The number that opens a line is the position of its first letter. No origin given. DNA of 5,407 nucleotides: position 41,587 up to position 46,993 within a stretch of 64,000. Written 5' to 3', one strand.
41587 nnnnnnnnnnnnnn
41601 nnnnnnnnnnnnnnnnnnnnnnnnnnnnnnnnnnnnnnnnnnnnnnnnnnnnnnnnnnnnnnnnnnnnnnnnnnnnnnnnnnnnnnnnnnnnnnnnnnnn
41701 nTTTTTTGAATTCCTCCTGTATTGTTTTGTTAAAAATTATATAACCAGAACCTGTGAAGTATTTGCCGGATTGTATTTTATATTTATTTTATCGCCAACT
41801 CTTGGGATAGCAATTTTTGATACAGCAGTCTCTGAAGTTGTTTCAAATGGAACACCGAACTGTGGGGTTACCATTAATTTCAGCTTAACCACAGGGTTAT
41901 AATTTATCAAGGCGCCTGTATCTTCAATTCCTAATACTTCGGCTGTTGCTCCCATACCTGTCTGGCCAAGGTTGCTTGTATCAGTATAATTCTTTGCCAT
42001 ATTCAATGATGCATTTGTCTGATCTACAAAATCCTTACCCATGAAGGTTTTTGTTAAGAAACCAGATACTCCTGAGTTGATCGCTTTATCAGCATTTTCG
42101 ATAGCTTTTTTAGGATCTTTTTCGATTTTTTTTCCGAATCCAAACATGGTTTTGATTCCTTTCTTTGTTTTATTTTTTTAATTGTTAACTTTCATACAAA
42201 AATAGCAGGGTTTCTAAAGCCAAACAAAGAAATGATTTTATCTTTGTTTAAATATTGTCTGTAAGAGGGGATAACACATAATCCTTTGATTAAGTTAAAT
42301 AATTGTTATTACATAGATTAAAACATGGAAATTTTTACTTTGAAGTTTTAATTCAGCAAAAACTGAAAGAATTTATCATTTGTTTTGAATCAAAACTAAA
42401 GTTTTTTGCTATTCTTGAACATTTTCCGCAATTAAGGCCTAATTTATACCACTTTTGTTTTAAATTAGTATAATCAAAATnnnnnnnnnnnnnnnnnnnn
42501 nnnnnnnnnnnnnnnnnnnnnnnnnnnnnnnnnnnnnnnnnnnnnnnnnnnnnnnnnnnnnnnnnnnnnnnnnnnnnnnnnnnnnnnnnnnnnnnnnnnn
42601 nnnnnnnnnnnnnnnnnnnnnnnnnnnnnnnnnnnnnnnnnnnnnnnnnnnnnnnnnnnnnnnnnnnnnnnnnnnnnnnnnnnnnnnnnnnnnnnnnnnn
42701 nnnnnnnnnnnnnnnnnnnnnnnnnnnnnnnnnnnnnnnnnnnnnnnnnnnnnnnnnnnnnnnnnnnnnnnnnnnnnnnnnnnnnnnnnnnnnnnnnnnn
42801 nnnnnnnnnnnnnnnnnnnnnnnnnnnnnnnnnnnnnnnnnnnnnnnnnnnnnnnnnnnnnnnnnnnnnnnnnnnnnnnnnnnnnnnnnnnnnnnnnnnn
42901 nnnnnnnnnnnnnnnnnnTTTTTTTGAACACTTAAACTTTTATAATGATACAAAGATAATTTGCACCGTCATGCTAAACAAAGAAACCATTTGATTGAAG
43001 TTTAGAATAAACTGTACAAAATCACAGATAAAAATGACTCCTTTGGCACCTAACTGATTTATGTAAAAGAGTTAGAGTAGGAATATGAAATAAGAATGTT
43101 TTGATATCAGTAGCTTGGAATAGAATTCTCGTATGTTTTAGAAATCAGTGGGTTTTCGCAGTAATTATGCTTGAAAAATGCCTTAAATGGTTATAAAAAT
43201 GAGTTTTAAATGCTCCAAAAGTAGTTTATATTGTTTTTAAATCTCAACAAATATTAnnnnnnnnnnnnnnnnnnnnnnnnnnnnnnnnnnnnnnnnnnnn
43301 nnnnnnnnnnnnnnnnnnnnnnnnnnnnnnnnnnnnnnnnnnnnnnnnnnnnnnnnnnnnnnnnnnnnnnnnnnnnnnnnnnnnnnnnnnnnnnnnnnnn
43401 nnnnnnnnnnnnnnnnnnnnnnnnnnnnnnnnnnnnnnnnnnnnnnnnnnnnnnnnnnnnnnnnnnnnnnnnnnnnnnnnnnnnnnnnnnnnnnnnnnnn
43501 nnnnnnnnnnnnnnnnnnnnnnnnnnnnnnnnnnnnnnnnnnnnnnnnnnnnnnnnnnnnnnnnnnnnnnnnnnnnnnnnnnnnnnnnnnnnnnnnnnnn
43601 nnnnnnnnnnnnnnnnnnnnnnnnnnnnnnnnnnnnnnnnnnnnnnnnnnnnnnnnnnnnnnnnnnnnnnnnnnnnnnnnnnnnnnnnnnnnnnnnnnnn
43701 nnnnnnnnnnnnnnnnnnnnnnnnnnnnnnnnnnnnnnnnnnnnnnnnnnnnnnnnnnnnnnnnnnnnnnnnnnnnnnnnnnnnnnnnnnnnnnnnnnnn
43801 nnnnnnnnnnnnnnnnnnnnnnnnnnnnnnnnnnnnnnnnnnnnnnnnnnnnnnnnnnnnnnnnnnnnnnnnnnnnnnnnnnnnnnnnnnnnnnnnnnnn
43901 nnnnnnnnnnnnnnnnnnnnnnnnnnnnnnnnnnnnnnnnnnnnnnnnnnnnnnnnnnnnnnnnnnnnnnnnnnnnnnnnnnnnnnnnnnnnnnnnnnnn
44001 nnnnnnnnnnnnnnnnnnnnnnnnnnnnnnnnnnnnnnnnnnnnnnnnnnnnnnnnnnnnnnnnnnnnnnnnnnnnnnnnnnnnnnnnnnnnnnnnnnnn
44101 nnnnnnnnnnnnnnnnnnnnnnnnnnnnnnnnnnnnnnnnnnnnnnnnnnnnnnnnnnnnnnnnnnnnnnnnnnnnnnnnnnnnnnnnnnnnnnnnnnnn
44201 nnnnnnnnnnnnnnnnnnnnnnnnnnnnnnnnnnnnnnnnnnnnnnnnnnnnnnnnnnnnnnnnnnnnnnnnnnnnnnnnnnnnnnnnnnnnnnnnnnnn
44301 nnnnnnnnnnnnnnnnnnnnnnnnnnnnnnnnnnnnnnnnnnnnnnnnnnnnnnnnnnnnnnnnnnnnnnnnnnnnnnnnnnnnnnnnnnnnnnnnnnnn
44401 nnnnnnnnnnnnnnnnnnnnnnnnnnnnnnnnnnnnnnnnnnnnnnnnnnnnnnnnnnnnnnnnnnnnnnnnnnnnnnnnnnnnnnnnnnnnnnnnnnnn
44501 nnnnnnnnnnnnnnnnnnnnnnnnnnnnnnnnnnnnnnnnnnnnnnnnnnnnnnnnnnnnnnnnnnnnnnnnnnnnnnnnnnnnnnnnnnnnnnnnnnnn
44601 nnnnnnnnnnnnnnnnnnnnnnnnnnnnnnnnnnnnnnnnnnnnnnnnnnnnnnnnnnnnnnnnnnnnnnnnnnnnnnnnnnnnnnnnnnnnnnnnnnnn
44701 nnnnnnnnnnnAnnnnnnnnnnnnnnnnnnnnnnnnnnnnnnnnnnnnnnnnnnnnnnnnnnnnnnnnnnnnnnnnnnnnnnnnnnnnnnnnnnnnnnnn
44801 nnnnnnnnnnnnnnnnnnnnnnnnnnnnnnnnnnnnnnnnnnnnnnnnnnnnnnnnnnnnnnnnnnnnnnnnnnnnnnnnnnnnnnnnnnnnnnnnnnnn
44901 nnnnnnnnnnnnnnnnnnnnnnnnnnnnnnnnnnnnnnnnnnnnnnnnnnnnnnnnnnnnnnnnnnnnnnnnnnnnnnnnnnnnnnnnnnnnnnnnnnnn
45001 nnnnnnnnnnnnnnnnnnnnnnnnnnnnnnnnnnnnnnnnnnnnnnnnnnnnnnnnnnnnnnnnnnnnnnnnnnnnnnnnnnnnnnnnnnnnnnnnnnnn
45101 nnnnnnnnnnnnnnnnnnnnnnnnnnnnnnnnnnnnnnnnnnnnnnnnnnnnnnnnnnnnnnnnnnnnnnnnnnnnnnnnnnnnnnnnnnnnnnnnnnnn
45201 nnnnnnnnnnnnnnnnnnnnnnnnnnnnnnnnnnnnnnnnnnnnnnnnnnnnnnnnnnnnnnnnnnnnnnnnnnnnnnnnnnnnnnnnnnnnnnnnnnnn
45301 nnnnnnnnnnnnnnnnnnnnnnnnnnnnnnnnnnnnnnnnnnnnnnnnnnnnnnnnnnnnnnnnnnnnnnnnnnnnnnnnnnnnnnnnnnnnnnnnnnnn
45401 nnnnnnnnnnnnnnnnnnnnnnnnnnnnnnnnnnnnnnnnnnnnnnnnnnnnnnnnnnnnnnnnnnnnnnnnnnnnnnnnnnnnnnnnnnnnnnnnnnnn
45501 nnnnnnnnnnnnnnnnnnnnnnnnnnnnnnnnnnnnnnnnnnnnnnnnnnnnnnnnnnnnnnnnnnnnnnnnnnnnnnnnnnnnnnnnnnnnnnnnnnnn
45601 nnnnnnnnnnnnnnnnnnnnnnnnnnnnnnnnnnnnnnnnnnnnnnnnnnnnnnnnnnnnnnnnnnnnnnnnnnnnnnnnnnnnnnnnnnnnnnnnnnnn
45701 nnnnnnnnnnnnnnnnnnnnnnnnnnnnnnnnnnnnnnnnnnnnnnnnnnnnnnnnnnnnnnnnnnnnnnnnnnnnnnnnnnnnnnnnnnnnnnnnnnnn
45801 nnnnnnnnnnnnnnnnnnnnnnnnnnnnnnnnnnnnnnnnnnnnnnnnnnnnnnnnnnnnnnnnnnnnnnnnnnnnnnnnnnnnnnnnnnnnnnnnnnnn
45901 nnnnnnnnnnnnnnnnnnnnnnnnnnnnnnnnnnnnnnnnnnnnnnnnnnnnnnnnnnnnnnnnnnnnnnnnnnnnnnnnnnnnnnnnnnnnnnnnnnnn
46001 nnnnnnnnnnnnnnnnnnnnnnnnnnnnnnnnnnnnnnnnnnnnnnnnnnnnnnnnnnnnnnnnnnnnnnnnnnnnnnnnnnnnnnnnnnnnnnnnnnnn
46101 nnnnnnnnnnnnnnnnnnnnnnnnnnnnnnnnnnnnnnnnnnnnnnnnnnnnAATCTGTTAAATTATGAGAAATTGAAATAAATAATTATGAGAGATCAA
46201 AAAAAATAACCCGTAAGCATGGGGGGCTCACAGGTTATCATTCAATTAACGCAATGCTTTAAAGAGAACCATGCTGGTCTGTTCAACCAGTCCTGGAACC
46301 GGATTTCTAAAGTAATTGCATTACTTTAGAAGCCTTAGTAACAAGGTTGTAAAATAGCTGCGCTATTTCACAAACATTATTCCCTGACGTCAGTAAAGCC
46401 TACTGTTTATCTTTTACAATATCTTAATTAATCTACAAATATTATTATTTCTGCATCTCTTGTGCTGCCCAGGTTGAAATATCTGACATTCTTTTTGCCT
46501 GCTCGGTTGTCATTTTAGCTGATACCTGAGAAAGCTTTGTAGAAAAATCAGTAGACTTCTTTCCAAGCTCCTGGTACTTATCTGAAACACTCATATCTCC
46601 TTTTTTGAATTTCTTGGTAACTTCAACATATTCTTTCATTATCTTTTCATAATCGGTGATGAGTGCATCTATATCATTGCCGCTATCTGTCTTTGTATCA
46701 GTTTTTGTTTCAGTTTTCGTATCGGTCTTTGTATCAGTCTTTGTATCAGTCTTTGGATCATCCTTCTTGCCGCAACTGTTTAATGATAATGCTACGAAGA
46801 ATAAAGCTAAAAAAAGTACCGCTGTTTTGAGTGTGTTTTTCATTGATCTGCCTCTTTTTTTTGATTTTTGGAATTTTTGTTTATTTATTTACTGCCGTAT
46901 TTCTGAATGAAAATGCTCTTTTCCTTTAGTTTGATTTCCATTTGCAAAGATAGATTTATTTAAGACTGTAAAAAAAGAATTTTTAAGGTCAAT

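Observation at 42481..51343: Every P-family gene is paired head-to-head with secreted-protein genes; three such cassettes lie in tandem and share control regions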

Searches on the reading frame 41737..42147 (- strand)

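Call 5: search_protein_families(library=pfam, proteins=[window:41737-42147:-], max_evalue=1)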
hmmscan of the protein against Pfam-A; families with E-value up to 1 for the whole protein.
window:41737-42147:- (136 aa): 2 families
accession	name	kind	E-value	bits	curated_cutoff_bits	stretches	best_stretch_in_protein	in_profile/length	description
PF12158.14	DUF3592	-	0.032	15.3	25.3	1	102-134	46-78/84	Domain of unknown function (DUF3592)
PF08238.18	Sel1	-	0.19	12.8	30.7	1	1-26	10-35/36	Sel1 repeat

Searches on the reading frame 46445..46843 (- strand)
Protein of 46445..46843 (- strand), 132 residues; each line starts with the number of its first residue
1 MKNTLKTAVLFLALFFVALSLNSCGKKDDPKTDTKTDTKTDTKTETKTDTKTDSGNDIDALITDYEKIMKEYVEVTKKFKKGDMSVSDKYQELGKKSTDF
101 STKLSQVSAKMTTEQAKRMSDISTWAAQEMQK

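Call 5: search_protein_families(library=pfam, proteins=[window:46445-46843:-], max_evalue=1)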
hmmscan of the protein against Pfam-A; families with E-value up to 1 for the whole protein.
window:46445-46843:- (132 aa): 5 families
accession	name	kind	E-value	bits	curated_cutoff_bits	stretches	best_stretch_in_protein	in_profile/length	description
PF20234.3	DUF6591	-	4.9e-06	26.9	27.1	1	29-124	118-218/228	Family of unknown function (DUF6591)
PF07788.17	PDDEXK_10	-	0.0071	16.7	21.2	1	57-114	4-59/74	PD-(D/E)XK nuclease superfamily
PF24151.2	ArlX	-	0.025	14.5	28.7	1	8-96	13-97/229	ArlX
PF06589.16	CRA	-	0.058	13.9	26.6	1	4-81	3-88/123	Circumsporozoite-related antigen (CRA)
PF25184.1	YxzE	-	0.29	12.6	40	1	9-57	8-51/65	YxzE-like putative bacteriocin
